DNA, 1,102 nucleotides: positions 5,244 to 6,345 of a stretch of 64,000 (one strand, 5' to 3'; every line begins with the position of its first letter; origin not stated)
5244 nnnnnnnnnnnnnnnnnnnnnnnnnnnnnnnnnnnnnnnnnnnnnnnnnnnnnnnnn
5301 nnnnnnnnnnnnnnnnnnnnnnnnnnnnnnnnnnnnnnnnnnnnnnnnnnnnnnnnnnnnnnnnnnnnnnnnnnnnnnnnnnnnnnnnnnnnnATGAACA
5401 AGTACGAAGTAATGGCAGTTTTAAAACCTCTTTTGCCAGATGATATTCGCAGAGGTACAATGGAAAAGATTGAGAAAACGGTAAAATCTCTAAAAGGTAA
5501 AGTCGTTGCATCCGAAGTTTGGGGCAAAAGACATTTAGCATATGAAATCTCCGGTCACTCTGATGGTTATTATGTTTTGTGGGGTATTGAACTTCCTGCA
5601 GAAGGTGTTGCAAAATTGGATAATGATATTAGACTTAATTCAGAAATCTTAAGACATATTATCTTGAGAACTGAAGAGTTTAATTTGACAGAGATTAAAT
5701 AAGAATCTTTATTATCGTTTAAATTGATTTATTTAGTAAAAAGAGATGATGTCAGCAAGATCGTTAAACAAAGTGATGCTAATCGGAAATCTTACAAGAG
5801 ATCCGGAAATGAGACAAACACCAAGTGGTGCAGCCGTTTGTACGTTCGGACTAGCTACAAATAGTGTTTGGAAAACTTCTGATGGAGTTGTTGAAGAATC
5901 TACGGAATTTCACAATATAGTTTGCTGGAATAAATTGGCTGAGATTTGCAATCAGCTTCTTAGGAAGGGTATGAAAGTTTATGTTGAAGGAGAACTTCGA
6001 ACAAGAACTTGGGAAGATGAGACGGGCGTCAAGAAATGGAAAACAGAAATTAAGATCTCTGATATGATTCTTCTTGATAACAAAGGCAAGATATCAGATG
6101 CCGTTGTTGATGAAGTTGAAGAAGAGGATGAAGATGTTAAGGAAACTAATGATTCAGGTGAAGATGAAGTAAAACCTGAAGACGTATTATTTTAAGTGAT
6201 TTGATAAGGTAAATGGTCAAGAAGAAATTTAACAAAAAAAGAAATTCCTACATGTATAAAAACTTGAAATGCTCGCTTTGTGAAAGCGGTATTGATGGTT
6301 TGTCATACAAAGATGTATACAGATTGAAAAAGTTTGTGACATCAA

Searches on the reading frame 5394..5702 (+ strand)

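Call 24: search_protein_families(library=pfam, proteins=[window:5394-5702:+], max_evalue=0.0001)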
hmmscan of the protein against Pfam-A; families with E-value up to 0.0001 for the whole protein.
window:5394-5702:+ (102 aa): 1 family
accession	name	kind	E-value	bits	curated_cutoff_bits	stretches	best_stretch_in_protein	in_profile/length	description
PF01250.22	Ribosomal_S6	-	4e-24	85.1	27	1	3-92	1-90/90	Ribosomal protein S6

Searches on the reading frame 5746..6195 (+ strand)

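Call 24: search_protein_families(library=pfam, proteins=[window:5746-6195:+], max_evalue=0.0001)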
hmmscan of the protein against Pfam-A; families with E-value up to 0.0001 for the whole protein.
window:5746-6195:+ (149 aa): 1 family
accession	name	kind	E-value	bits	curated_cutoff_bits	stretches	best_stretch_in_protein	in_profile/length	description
PF00436.31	SSB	-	2.1e-37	127.8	26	1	7-108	1-102/104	Single-strand binding protein family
